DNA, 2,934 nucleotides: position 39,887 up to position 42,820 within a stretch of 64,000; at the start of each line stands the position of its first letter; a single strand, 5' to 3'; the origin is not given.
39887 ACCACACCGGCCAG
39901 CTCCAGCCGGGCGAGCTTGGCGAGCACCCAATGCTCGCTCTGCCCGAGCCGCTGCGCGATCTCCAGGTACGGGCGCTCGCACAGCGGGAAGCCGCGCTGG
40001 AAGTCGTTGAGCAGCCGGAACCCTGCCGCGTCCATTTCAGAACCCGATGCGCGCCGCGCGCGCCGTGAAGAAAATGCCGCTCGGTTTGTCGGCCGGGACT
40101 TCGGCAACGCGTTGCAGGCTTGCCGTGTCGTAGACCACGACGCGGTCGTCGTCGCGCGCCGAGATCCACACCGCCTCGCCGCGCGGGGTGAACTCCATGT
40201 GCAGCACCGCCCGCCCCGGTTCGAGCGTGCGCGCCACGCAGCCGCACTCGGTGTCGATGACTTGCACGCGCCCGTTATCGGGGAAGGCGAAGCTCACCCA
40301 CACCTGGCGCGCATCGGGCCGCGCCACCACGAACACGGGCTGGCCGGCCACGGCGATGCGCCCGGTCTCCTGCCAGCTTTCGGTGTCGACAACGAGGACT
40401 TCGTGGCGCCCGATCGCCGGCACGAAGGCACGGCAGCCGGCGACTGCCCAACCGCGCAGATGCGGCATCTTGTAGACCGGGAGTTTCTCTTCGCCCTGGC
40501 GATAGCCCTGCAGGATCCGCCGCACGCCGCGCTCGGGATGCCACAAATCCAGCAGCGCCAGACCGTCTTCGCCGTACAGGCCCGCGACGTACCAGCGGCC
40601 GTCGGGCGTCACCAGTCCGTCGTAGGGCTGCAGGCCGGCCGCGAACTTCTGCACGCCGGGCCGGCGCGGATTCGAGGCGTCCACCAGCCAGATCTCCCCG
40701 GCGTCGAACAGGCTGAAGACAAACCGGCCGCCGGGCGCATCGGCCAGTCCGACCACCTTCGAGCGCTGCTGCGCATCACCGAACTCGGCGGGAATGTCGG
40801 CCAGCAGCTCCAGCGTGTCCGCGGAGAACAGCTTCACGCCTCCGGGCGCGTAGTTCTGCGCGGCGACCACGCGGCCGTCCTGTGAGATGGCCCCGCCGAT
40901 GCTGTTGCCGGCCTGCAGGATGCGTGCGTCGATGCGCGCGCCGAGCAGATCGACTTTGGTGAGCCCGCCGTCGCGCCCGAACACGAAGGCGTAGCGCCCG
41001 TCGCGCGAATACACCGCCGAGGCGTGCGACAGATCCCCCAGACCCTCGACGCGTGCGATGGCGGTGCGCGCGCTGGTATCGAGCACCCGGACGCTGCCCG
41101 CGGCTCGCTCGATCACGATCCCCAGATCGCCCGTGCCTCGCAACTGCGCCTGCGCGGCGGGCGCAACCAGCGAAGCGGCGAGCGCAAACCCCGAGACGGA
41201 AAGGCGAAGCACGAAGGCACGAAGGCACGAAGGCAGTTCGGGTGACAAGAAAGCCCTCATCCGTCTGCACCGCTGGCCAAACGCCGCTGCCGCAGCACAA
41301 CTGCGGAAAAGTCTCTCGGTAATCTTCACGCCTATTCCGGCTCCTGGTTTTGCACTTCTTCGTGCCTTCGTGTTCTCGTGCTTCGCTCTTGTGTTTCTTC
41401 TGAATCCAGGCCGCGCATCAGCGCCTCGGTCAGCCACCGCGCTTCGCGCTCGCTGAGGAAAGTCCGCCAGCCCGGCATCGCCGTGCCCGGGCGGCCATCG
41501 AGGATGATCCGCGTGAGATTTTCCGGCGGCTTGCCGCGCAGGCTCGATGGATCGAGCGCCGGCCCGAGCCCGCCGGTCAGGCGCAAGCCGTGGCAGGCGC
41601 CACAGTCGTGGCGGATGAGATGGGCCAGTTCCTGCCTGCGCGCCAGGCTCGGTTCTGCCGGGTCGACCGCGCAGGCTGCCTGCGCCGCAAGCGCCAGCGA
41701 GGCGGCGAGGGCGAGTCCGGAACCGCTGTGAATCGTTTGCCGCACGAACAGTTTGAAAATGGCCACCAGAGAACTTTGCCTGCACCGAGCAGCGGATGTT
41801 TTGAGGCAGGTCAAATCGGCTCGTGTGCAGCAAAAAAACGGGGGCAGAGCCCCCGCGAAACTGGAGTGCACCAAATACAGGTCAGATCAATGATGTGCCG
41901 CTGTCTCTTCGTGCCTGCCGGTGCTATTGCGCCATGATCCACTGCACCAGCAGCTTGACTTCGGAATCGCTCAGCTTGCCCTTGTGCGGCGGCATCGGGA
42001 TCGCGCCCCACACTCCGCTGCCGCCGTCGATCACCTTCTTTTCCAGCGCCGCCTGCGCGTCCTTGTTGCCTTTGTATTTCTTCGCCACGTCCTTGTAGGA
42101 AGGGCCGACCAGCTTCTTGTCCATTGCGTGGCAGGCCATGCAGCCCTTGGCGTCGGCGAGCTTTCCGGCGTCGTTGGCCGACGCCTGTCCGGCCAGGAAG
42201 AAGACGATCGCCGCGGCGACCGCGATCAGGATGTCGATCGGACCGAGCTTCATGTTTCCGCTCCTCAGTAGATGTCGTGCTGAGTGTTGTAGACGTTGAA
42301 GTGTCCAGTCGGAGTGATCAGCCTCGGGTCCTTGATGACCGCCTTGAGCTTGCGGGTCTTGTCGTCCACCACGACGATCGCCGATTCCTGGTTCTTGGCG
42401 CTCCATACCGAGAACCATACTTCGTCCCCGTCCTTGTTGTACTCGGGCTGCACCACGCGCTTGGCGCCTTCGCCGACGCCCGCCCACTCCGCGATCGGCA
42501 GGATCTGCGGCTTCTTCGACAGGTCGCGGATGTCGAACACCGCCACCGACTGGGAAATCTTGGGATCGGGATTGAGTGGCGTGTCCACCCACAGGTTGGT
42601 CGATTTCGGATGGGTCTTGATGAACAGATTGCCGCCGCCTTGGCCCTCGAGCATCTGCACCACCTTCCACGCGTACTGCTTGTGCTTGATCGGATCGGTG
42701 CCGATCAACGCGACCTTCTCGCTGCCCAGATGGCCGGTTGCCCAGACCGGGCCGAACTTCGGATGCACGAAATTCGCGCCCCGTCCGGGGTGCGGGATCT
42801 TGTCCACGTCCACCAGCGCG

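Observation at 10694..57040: Dense family of 150-225 bp palindromic intergenic elements with arms built from short tandem units and arm-to-arm covariation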

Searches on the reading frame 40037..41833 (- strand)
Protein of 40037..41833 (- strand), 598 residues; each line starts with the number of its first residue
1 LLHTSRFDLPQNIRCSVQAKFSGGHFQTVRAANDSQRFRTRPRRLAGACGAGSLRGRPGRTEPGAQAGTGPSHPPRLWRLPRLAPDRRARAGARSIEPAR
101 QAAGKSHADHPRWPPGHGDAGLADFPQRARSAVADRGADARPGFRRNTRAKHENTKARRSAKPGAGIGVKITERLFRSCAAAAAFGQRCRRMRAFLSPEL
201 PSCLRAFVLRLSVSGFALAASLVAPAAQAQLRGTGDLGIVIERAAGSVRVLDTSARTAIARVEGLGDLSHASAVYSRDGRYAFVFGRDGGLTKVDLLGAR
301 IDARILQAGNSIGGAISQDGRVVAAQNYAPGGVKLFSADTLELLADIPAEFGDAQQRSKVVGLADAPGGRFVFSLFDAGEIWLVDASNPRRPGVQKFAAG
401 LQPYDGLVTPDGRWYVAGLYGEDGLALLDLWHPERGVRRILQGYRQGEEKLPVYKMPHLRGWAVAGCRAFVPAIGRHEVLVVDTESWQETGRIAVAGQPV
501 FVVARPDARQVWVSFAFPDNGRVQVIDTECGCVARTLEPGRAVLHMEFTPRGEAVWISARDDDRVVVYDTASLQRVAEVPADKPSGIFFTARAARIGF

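Call 46: search_protein_families(library=pfam, proteins=[window:40037-41833:-], max_evalue=0.01)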
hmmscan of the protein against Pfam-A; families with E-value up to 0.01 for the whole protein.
window:40037-41833:- (598 aa): 4 families
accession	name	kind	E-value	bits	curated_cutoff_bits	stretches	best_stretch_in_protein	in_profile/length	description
PF02239.22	Cytochrom_D1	-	1.2e-108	363.4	25.5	1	233-592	2-367/368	Cytochrome D1 heme domain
PF25174.1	Beta-prop_THOC3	-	6.6e-06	25.8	305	1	478-583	70-171/272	THOC3 beta-propeller domain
PF21783.3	YNCE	-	0.0003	20.7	27.1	1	476-550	49-121/339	YNCE-like beta-propeller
PF23393.2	Beta-prop_WDR90_POC16_2nd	-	0.0067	16.1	60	0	328-391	55-112/291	WDR90/POC16, second beta-propeller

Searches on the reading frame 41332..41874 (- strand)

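Call 46: search_protein_families(library=pfam, proteins=[window:41332-41874:-], max_evalue=0.01)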
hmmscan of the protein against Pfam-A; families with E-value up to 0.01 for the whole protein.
window:41332-41874:- (180 aa): 1 family
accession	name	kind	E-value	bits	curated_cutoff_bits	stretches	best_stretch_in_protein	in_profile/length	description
PF13442.11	Cytochrome_CBB3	-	1.2e-11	45.2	27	1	81-149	4-65/68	Cytochrome C oxidase, cbb3-type, subunit III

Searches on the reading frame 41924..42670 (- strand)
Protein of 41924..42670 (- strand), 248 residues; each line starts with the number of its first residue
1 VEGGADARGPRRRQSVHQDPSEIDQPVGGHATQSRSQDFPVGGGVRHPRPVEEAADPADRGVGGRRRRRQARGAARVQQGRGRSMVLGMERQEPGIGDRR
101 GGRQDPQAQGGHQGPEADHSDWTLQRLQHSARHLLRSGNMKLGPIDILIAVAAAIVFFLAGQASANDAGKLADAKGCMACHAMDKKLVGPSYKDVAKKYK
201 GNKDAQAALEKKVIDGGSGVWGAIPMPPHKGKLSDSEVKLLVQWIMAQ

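Call 46: search_protein_families(library=pfam, proteins=[window:41924-42670:-], max_evalue=0.01)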
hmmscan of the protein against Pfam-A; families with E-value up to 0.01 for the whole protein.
window:41924-42670:- (248 aa): 2 families
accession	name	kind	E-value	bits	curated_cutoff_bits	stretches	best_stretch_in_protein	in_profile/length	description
PF00034.26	Cytochrom_C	-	2.4e-08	35.6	21.3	1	170-246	6-87/90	Cytochrome c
PF13442.11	Cytochrome_CBB3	-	4.4e-07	30.6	27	1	173-245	10-68/68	Cytochrome C oxidase, cbb3-type, subunit III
